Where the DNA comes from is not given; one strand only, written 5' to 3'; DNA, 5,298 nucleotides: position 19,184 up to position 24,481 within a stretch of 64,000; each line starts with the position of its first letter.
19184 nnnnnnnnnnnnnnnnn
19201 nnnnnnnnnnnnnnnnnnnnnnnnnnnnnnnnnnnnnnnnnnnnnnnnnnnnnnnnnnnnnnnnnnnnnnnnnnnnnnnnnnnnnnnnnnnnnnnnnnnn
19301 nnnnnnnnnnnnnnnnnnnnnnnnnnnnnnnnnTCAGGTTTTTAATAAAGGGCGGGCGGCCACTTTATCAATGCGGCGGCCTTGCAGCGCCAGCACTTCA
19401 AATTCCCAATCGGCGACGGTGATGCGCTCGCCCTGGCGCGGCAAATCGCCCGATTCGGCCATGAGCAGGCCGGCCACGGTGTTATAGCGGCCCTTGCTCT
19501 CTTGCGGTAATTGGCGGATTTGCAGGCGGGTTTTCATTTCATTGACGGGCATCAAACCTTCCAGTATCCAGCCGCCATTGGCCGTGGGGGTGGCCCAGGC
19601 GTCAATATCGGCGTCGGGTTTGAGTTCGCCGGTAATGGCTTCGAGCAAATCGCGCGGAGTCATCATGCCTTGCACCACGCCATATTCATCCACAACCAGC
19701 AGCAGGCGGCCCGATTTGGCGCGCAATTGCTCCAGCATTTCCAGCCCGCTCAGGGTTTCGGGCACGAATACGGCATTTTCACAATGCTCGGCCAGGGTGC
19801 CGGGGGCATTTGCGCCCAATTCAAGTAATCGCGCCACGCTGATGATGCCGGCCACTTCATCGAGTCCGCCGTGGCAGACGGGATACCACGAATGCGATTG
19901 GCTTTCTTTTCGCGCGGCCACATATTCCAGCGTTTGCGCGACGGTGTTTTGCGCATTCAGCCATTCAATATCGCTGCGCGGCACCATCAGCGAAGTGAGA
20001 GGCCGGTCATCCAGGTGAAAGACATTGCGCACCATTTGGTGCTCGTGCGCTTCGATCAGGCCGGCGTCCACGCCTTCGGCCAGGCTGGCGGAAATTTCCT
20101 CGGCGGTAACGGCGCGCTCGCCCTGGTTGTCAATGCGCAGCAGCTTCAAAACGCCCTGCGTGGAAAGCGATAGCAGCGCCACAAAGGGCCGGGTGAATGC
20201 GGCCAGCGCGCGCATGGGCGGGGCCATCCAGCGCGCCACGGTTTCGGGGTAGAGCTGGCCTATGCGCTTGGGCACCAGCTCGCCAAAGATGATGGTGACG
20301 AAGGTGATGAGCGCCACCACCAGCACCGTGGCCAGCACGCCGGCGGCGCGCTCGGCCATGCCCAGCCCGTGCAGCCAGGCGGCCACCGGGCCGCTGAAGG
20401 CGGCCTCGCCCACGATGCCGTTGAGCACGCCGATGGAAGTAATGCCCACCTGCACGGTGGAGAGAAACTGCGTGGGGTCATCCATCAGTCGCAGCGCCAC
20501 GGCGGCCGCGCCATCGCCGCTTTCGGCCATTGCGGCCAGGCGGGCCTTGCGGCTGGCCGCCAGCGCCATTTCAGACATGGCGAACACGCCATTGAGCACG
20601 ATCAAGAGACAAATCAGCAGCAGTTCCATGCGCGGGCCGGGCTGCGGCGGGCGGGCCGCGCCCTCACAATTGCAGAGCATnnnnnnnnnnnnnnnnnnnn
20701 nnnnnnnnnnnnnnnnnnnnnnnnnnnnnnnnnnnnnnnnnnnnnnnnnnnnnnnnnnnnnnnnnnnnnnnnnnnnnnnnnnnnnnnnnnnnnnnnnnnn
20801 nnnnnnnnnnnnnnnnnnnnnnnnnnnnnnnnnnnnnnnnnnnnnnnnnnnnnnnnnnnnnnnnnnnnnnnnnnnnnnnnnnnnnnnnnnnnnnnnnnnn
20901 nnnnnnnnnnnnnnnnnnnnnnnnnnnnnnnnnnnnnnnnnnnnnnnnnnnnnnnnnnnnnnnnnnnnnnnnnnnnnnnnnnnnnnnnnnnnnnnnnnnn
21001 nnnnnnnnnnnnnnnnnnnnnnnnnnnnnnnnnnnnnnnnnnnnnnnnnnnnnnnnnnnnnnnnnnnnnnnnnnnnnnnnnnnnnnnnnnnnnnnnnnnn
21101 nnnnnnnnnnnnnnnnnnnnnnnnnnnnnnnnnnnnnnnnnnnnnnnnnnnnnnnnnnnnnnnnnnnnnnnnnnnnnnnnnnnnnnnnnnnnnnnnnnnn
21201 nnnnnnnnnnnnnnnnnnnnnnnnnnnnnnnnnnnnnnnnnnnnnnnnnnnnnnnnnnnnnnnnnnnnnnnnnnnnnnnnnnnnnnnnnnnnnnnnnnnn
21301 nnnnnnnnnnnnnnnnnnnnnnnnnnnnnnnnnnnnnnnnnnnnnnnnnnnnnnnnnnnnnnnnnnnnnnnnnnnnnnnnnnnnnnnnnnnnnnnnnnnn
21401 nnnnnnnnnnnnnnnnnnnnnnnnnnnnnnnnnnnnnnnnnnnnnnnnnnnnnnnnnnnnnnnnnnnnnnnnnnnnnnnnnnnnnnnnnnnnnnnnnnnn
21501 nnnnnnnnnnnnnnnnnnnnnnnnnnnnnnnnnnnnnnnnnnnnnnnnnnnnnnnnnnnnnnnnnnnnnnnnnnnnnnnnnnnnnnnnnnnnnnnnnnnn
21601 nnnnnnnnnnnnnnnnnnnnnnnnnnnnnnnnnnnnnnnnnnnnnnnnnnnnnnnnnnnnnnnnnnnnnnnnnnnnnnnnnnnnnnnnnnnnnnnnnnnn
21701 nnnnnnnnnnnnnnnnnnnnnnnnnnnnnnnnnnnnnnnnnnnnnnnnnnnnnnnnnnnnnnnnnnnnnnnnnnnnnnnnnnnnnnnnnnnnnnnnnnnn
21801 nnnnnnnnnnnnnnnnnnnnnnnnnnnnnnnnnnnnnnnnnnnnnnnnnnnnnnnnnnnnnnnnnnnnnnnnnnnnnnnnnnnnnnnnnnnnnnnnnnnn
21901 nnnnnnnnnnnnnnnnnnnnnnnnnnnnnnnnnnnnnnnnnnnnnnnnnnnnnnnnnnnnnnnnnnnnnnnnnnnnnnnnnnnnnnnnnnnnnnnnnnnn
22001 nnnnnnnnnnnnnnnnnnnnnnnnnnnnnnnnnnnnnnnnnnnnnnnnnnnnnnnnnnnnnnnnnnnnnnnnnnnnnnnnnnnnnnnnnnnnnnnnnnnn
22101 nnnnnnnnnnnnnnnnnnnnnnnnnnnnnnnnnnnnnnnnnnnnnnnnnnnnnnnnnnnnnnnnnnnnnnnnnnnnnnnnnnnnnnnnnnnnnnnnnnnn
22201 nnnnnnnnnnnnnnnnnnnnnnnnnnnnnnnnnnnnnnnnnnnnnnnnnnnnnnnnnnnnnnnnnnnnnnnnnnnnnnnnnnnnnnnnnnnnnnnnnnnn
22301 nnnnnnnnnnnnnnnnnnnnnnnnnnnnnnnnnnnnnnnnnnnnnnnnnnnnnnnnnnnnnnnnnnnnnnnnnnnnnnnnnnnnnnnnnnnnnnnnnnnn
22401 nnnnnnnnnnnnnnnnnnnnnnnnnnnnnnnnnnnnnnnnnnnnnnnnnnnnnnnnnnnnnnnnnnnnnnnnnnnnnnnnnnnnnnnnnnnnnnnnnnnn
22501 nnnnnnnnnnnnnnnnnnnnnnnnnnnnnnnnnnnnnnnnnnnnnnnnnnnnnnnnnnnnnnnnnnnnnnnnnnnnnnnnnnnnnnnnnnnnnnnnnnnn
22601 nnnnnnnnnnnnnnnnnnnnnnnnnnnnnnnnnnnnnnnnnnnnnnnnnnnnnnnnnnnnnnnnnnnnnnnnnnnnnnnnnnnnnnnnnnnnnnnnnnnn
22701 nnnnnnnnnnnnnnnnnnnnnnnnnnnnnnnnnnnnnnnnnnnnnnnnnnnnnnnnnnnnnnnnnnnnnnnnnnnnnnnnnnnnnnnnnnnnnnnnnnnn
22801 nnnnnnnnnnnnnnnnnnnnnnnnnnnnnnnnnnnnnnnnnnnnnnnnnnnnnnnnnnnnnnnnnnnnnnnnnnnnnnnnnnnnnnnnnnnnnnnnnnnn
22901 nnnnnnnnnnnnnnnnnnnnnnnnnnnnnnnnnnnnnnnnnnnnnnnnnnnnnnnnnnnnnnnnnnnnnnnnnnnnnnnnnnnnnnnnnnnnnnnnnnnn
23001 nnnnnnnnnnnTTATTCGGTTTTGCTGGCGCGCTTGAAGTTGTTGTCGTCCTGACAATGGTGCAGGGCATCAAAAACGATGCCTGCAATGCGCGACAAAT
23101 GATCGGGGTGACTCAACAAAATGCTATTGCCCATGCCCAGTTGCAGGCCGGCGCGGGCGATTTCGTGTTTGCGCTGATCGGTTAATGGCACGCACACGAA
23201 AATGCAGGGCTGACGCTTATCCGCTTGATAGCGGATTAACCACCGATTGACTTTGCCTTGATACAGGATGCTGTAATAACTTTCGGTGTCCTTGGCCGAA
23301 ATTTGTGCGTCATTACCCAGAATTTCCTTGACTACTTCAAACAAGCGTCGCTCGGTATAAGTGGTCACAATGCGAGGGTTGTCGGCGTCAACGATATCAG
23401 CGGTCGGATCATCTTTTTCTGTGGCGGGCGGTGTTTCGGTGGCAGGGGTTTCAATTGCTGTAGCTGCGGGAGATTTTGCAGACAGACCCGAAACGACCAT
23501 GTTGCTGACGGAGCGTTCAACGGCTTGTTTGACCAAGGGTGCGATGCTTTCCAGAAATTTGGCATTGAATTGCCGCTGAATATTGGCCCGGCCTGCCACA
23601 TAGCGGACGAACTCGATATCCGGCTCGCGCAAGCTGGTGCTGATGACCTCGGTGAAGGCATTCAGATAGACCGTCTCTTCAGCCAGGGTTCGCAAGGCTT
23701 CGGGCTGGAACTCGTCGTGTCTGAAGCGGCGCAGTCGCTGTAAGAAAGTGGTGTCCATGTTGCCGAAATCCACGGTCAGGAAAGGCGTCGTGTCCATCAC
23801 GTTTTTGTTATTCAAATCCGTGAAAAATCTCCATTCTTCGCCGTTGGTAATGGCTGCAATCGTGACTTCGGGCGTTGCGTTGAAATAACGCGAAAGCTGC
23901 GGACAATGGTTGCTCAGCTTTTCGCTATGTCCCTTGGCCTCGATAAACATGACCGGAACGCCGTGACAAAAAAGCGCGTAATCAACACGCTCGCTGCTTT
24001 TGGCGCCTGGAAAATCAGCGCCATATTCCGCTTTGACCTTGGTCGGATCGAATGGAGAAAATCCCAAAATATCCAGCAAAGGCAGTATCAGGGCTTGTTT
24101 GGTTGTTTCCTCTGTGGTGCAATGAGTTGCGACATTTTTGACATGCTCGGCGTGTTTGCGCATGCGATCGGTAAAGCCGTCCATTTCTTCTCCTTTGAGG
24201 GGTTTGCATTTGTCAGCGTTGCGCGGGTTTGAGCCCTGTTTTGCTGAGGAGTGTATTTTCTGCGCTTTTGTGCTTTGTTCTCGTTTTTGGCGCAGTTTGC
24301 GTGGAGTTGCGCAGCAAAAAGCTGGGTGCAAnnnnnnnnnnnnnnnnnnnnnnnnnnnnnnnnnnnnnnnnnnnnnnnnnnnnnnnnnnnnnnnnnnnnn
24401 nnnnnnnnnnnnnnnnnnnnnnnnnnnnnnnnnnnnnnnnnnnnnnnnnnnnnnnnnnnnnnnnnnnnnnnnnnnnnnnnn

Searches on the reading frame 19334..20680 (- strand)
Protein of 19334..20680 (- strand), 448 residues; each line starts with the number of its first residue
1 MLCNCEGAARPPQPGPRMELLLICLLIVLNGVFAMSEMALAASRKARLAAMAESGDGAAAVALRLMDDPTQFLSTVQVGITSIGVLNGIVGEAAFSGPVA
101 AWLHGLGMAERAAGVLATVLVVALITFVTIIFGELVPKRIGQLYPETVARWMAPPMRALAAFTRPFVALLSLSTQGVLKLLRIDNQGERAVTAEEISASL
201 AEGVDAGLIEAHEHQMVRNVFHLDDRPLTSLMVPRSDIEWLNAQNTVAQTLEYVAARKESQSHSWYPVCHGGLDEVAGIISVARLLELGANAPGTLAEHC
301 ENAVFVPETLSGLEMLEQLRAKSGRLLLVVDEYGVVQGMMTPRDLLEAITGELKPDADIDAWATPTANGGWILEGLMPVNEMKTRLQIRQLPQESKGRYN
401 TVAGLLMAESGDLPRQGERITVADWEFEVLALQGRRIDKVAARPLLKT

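Call 4: search_protein_families(library=pfam, proteins=[window:19334-20680:-], max_evalue=0.01)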
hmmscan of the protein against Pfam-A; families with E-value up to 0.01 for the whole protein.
window:19334-20680:- (448 aa): 3 families
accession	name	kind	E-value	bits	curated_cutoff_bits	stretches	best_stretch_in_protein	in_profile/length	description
PF01595.25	CNNM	-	4.2e-45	154.1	28.4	1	21-213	1-181/181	Cyclin M transmembrane N-terminal domain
PF03471.22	CorC_HlyC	-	2.3e-17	63.2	27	1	367-444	4-79/81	Transporter associated domain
PF00571.33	CBS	-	8.4e-09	36.1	24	1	302-350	8-56/57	CBS domain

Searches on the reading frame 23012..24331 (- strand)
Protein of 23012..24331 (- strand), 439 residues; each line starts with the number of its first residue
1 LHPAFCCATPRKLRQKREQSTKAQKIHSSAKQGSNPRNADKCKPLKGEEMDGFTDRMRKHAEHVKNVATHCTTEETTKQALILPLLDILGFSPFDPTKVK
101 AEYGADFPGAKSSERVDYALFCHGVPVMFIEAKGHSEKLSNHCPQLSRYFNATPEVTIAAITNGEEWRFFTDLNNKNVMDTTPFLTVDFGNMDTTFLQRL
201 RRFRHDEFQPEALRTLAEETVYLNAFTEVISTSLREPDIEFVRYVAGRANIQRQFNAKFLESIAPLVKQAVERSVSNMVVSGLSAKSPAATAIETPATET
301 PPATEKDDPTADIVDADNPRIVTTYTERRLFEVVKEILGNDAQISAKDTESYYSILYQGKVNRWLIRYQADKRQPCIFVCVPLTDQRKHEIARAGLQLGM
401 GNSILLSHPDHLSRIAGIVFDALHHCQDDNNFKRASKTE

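Call 48: search_protein_families(library=pfam, proteins=[window:23012-24331:-], max_evalue=0.00001)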
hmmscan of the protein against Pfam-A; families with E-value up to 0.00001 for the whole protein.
window:23012-24331:- (439 aa): 2 families
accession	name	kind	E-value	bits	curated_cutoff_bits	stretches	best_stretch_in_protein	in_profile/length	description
PF04313.20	HSDR_N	-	2.3e-14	54.2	25.1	1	111-177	123-197/198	Type I restriction enzyme R protein N terminus (HSDR_N)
PF13588.12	HSDR_N_2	-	1.6e-06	28.6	25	1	74-174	2-99/110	Type I restriction enzyme R protein N terminus (HSDR_N)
